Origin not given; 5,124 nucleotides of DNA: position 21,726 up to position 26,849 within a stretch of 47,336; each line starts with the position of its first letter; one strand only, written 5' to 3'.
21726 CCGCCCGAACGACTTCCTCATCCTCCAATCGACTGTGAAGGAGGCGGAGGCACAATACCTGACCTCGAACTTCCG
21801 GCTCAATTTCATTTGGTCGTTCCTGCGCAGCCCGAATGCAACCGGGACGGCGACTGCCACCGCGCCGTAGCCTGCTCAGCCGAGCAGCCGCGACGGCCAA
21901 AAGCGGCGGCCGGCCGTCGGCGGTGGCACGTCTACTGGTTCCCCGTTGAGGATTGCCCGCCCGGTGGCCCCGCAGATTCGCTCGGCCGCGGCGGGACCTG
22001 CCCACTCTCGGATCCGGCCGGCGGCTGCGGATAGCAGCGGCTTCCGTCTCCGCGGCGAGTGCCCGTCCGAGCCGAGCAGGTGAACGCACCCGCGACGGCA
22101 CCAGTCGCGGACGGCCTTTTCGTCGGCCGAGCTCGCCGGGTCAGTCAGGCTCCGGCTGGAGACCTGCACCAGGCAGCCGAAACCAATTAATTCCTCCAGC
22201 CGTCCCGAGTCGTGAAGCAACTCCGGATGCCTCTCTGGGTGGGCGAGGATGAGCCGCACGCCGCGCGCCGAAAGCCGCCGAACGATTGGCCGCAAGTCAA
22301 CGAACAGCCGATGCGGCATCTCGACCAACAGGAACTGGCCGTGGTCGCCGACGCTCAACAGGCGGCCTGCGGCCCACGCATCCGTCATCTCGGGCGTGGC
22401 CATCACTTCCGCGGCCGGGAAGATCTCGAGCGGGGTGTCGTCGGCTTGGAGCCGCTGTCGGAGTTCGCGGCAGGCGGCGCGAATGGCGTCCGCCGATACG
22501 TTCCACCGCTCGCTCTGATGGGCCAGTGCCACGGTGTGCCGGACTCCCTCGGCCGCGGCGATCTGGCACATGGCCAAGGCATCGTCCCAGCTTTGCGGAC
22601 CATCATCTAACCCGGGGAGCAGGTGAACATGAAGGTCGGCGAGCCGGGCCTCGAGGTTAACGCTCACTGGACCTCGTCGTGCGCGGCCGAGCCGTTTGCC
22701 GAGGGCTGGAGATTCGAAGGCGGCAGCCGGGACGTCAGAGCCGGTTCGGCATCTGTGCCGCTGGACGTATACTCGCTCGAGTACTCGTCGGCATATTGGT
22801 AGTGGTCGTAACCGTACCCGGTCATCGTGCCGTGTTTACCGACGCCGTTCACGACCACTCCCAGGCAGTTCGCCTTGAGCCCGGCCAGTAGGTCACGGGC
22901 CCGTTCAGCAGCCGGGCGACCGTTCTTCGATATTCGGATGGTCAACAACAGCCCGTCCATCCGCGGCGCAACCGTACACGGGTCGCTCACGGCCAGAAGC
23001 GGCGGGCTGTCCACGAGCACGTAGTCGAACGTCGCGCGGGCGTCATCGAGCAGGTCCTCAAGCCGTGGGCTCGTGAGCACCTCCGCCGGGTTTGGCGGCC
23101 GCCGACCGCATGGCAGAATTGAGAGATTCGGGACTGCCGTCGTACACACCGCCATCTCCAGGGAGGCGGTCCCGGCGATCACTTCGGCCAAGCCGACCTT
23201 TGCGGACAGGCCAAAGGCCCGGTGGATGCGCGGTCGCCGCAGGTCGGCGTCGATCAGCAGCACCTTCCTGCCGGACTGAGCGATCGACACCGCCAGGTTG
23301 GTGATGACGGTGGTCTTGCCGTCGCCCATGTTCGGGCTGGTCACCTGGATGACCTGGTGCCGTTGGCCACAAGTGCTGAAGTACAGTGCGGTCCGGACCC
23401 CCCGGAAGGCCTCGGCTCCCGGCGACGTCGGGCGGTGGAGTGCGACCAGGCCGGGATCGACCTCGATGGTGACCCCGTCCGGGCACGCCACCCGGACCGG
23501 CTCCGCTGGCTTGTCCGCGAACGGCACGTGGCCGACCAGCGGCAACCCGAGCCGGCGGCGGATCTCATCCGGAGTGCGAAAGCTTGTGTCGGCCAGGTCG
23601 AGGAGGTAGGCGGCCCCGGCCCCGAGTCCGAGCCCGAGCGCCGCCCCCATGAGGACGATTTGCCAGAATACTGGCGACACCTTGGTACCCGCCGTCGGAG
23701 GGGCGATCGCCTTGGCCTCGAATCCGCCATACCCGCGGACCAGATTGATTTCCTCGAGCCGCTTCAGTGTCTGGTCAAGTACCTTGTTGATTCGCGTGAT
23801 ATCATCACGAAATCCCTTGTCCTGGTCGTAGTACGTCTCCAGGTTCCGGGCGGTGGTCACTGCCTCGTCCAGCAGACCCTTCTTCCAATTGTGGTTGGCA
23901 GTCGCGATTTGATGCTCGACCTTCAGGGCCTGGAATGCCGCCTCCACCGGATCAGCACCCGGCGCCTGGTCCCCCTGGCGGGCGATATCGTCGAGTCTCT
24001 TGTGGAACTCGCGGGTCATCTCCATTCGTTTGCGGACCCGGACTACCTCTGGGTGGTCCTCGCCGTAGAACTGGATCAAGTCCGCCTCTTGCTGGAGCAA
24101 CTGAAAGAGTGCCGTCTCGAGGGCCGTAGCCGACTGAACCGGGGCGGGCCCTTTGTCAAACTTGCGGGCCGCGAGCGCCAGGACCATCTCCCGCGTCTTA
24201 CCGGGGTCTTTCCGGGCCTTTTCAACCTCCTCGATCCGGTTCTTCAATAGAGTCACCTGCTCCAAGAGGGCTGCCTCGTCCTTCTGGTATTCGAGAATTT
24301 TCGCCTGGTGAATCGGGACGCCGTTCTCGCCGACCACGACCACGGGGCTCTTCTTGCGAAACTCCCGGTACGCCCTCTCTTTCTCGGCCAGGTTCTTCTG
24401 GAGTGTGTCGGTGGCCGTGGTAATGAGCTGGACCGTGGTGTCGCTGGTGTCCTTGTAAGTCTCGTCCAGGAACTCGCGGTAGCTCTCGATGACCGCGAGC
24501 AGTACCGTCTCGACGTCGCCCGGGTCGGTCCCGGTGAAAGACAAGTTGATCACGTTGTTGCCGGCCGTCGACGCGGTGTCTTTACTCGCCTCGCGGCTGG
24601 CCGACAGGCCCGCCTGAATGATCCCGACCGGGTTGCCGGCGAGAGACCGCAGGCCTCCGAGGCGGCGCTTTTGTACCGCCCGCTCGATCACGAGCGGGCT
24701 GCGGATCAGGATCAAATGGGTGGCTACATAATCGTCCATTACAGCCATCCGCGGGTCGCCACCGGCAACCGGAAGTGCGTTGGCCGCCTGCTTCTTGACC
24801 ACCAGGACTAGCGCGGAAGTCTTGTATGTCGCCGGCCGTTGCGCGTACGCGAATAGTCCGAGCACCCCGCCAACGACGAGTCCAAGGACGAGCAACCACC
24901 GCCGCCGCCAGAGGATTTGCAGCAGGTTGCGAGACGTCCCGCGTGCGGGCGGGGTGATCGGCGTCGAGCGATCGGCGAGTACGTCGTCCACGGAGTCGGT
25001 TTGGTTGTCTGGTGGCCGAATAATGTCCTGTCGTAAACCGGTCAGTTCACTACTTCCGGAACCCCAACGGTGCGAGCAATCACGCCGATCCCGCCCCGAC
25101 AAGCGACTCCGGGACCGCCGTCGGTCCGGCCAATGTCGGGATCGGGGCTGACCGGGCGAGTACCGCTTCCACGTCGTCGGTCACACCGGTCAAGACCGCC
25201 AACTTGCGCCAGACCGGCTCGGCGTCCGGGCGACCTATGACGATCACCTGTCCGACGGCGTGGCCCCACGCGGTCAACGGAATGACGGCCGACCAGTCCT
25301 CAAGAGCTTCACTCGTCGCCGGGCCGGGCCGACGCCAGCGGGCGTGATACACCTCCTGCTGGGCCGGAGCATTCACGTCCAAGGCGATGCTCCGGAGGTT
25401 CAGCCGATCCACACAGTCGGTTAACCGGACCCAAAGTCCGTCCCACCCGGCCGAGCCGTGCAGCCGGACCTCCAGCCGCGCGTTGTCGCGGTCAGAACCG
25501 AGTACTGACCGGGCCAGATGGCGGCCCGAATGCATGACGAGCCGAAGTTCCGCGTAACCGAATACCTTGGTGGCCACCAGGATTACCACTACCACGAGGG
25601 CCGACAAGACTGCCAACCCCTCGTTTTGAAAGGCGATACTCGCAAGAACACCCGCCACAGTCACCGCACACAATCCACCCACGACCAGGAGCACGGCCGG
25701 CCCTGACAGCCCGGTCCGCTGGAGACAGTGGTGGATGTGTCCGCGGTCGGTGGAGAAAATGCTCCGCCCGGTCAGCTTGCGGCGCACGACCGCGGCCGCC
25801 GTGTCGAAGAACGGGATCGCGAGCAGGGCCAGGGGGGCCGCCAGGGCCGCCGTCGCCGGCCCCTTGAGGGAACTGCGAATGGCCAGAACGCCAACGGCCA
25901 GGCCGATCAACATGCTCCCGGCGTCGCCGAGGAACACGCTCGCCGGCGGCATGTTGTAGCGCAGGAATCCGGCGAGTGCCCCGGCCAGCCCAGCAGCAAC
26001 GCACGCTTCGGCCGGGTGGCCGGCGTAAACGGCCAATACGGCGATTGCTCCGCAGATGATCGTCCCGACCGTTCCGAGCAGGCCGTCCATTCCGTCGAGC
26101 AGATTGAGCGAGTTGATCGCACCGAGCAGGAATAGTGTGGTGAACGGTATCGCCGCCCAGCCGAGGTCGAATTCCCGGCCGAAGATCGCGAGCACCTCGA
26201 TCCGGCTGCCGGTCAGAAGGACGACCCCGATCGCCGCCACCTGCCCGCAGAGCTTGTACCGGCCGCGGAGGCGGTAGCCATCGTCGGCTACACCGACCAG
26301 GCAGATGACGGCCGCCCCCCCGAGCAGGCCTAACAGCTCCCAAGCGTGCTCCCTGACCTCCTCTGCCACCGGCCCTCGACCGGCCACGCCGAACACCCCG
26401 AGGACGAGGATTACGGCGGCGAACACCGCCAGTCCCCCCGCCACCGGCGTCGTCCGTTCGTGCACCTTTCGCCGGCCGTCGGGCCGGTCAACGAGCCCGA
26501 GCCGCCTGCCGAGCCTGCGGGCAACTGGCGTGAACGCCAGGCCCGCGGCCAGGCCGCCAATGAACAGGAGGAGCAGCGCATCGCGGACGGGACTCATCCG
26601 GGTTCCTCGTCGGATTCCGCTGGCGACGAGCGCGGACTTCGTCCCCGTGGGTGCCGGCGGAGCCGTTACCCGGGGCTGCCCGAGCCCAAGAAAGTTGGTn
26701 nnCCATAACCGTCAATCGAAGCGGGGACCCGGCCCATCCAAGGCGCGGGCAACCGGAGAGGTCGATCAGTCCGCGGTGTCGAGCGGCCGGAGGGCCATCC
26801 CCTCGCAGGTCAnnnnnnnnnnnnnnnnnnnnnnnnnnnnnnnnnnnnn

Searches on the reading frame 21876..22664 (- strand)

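Call 20: search_protein_families(library=pfam, proteins=[window:21876-22664:-], max_evalue=0.001)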
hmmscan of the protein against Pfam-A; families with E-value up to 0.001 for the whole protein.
window:21876-22664:- (262 aa): 1 family
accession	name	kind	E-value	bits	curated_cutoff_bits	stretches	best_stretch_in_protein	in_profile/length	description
PF19567.5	CpsB_CapC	-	2.4e-37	129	27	1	9-239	2-233/234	Capsular polysaccharide synthesis, CpsB/CapC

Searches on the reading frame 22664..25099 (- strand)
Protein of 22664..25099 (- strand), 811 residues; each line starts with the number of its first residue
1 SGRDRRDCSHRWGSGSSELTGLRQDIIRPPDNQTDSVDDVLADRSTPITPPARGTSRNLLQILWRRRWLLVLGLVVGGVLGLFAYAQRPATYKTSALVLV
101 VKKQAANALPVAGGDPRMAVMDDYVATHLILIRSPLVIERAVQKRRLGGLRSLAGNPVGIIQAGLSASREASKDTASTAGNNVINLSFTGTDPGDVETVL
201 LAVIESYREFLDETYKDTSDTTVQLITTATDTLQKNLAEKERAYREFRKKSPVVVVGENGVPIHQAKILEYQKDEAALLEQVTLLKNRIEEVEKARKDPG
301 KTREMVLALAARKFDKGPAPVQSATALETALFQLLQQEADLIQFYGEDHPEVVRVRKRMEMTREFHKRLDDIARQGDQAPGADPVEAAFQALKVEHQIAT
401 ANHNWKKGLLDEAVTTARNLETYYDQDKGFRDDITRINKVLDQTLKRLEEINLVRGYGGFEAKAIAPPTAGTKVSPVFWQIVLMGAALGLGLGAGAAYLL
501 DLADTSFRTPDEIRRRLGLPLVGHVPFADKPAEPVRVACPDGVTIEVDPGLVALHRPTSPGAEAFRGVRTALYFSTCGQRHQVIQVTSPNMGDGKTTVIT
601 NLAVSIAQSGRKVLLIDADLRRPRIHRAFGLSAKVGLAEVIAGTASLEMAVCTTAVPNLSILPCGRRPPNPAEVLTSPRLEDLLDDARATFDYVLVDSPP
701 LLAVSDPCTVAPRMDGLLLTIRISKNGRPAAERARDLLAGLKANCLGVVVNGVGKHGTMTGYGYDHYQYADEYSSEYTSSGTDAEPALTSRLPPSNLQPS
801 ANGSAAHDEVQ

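Call 20: search_protein_families(library=pfam, proteins=[window:22664-25099:-], max_evalue=0.001)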
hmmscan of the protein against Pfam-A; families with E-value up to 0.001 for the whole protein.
window:22664-25099:- (811 aa): 5 families
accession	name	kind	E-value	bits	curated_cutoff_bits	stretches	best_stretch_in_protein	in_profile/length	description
PF13614.12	AAA_31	-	8.7e-13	49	27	1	582-704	2-131/177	AAA domain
PF10609.15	ParA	-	5.7e-09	36.2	27.1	1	581-751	3-173/246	NUBPL iron-transfer P-loop NTPase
PF01656.29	CbiA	-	5.8e-08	33.2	25.4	1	586-756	3-86/125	CobQ/CobB/MinD/ParA nucleotide binding domain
PF02706.20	Wzz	-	2.6e-07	31.3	25.5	1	58-144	7-90/91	Chain length determinant protein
PF09140.17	MipZ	-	0.0002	21.2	20.7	1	584-699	3-108/262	ATPase MipZ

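Call 94: search_protein_families(library=ncbifam, proteins=[window:22664-25099:-], max_evalue=0.00001)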
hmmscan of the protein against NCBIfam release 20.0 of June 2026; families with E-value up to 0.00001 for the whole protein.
window:22664-25099:- (811 aa): 15 families
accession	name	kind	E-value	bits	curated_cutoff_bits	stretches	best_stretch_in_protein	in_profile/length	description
TIGR01005.1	eps_transp_fam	subfamily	1.2e-49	169.2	411.7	1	433-769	384-737/754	exopolysaccharide transport protein family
TIGR01007.1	eps_fam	subfamily_domain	2.5e-48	164.3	108.05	1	563-762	1-199/204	polysaccharide biosynthesis tyrosine autokinase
NF008568.0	PRK11519.1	equivalog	5.6e-45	153.7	1068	1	471-771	417-717/720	tyrosine-protein kinase Wzc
NF007350.0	PRK09841.1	equivalog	4.4e-44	150.7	1248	1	551-771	501-722/726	tyrosine-protein kinase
TIGR03029.1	EpsG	equivalog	1.3e-42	145.8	313.8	1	546-751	68-273/274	chain length determinant protein tyrosine kinase EpsG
TIGR03018.1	pepcterm_TyrKin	hypoth_equivalog_domain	3e-37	128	230.65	1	551-751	1-207/207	XrtA-associated tyrosine autokinase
TIGR03007.1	pepcterm_ChnLen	equivalog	2.8e-19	68.7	278.85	1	178-533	117-468/498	XrtA system polysaccharide chain length determinant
TIGR01969.1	minD_arch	subfamily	7.6e-16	58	201.75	1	583-758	2-175/251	cell division ATPase MinD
TIGR01968.1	minD_bact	equivalog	1.5e-14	54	212.9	1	582-699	2-120/261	septum site-determining protein MinD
TIGR03017.1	EpsF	equivalog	1.4e-09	37.2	422.75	1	58-525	5-443/444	chain length determinant protein EpsF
NF008079.0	PRK10818.1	equivalog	2.2e-08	33.8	508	1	582-700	3-123/270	septum site-determining protein MinD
NF041546.1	ParA_partition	equivalog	3.7e-08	33.2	180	0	583-619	1-37/203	ParA family partition ATPase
NF041136.1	MrpORP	equivalog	4.3e-08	32.8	450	1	582-635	6-59/365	iron-sulfur cluster carrier protein MrpORP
TIGR03815.1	CpaE_hom_Actino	equivalog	6.1e-07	28.9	154.45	1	579-753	109-283/340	septum site-determining protein Ssd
NF047398.1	AAA_KGGVGR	domain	9.5e-07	29.3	90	0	592-646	13-70/190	KGGVGR-motif variant AAA ATPase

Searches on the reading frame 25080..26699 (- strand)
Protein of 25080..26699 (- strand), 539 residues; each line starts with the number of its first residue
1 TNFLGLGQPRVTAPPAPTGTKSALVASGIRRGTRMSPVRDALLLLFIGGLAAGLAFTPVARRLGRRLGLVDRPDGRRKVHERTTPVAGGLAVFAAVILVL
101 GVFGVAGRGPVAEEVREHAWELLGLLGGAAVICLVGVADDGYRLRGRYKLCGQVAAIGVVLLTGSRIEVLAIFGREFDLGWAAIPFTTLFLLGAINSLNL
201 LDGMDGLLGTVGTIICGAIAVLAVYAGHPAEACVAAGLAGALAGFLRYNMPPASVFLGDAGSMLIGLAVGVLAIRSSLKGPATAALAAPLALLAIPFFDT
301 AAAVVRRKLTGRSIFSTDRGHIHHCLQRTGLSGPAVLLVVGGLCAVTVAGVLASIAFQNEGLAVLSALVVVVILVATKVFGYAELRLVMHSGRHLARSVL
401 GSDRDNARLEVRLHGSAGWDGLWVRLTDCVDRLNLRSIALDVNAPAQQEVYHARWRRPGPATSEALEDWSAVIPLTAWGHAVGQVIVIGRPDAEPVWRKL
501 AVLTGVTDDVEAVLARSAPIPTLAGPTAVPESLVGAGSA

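Call 20: search_protein_families(library=pfam, proteins=[window:25080-26699:-], max_evalue=0.001)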
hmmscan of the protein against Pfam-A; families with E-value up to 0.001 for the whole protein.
window:25080-26699:- (539 aa): 1 family
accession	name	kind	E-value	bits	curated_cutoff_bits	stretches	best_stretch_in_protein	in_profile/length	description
PF00953.26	Glycos_transf_4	-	1.8e-36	126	27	1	123-276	2-159/160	Glycosyl transferase family 4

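Call 94: search_protein_families(library=ncbifam, proteins=[window:25080-26699:-], max_evalue=0.00001)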
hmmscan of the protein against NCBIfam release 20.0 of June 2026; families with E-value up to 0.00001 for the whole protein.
window:25080-26699:- (539 aa): 3 families
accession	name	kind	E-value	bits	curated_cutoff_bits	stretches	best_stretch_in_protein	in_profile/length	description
TIGR02380.1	ECA_wecA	exception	3.9e-41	141.4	326.05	1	55-374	13-329/346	UDP-N-acetylglucosamine--undecaprenyl-phosphate N-acetylglucosaminephosphotransferase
NF053644.1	MraY_archaea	equivalog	1.3e-22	80.6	450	1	148-344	152-332/340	pseudomurein biosynthesis MraY family phospho-N-acetylmuramoyl-pentapeptide-transferase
TIGR00445.1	mraY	equivalog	4.5e-18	65.8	192.05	1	79-337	30-300/321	phospho-N-acetylmuramoyl-pentapeptide-transferase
